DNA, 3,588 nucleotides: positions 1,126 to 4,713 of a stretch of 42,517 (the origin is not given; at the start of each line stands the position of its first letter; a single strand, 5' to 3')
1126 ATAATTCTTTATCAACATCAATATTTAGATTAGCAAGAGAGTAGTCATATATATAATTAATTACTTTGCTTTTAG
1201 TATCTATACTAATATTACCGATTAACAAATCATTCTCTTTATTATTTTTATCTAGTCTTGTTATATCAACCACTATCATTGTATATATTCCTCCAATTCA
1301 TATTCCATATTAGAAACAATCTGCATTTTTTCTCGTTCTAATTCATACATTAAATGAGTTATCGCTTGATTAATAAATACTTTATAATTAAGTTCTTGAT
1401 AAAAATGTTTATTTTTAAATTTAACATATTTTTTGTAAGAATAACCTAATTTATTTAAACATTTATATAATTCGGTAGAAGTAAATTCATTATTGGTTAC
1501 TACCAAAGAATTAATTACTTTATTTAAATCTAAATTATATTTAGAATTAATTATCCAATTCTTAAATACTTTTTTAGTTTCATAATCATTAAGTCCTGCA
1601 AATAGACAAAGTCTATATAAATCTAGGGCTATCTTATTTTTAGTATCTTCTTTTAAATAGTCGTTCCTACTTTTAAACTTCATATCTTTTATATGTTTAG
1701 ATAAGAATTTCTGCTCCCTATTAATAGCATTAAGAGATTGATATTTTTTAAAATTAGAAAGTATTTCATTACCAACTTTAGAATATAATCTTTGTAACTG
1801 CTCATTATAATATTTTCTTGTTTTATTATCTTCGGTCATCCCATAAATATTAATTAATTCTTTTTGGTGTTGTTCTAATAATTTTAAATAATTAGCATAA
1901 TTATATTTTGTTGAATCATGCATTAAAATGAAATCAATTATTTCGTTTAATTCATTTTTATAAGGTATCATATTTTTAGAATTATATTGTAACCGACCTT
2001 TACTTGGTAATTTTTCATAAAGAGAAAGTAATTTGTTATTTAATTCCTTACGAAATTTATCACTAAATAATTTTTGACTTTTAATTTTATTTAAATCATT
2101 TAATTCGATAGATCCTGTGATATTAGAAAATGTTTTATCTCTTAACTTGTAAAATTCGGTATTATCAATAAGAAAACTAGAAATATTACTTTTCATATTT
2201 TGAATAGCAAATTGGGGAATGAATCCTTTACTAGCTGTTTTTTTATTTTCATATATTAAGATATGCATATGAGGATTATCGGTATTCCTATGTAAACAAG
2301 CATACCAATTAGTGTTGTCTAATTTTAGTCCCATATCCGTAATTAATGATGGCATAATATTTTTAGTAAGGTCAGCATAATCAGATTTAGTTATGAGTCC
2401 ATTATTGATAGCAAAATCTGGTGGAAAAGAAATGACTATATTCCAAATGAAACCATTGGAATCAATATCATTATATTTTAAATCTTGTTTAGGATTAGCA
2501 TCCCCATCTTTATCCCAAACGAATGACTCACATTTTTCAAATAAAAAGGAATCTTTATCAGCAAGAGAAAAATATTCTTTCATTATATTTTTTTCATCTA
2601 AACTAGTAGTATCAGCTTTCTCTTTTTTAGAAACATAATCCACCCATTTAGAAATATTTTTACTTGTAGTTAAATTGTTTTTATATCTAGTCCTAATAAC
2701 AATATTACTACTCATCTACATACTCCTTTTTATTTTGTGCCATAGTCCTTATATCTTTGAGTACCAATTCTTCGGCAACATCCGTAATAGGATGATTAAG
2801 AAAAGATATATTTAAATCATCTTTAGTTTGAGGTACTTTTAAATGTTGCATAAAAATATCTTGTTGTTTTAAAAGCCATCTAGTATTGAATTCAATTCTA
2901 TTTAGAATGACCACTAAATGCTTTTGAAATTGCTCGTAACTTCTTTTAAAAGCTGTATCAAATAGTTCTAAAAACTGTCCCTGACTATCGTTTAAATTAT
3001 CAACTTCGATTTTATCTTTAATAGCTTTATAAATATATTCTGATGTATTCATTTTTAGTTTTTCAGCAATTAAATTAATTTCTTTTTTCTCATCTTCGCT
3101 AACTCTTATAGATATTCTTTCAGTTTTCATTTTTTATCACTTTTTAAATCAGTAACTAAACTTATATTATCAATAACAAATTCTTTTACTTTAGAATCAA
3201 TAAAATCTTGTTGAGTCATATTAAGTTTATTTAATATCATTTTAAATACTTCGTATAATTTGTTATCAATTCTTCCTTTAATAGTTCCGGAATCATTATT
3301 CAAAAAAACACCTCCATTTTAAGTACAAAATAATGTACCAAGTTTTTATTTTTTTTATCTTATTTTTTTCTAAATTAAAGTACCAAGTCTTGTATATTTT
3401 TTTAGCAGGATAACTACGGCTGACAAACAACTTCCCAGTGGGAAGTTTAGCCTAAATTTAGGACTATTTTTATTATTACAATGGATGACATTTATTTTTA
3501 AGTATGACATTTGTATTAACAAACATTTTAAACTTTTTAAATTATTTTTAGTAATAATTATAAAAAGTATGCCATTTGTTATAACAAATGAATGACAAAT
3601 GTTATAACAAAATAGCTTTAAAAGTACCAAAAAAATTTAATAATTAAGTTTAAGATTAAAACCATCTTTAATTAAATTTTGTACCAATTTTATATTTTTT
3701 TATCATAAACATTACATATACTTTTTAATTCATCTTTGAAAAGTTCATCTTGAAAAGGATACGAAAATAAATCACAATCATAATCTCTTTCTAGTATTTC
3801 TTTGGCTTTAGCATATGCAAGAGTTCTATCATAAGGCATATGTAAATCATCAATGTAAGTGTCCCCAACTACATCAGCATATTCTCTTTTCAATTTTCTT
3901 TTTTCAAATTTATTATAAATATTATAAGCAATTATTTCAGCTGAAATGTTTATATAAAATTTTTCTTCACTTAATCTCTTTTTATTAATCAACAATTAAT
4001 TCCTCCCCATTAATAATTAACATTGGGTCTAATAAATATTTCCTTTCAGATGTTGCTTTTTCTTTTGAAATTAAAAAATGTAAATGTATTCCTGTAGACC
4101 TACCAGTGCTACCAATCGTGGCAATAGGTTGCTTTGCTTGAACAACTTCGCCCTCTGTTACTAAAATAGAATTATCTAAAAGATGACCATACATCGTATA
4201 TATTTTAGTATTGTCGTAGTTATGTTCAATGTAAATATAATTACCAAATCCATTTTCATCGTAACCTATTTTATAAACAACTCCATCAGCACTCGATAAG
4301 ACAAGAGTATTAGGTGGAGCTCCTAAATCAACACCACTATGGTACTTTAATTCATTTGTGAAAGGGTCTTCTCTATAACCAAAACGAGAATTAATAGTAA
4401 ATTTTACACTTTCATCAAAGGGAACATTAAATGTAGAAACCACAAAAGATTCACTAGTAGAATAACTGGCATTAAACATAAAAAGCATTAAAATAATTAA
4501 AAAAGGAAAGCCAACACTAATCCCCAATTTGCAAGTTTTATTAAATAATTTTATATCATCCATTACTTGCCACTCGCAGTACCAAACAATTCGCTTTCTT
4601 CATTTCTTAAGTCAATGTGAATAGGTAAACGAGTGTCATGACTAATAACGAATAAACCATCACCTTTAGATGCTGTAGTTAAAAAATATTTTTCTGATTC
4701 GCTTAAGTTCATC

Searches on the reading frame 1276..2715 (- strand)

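Call 39: search_protein_families(library=pfam, proteins=[window:1276-2715:-], max_evalue=0.001)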
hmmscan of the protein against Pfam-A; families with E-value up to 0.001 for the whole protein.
window:1276-2715:- (479 aa): 2 families
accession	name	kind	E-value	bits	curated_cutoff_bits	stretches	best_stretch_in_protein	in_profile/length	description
PF18555.7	MobL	-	1.8e-28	100.1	28.5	1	4-341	3-354/383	MobL relaxases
PF03432.20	Relaxase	-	4.6e-05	24.1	24.6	1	90-155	45-99/132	MobA/VirD2-like, nuclease domain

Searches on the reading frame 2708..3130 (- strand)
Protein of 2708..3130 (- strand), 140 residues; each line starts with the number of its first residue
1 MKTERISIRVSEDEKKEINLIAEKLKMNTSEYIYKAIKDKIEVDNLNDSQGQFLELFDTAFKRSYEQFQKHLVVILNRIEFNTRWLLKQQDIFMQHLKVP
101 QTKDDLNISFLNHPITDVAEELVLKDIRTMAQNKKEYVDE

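Call 39: search_protein_families(library=pfam, proteins=[window:2708-3130:-], max_evalue=0.001)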
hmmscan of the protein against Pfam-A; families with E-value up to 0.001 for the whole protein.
window:2708-3130:- (140 aa): 3 families
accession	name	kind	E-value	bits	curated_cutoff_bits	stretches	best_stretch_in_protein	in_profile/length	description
PF21983.2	NikA-like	-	2.8e-09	37.4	27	1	2-39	3-40/72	Mobilization protein NikA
PF19807.5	DUF6290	-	8.6e-05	23.1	27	1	6-42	4-40/72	Family of unknown function (DUF6290)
PF01402.27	RHH_1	-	0.00046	20.5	20.5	1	5-41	1-37/39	Ribbon-helix-helix protein, copG family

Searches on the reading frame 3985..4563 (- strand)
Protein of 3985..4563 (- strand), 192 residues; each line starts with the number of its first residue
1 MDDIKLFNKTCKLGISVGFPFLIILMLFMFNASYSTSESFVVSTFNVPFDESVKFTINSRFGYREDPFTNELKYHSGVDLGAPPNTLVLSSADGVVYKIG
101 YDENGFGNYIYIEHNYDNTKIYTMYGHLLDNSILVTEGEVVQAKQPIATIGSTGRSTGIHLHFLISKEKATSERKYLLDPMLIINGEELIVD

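Call 39: search_protein_families(library=pfam, proteins=[window:3985-4563:-], max_evalue=0.001)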
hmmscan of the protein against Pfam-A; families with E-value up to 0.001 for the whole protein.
window:3985-4563:- (192 aa): 1 family
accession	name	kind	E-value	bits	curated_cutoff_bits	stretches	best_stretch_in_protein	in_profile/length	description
PF01551.29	Peptidase_M23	-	2e-24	86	28.7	1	74-169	2-91/96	Peptidase family M23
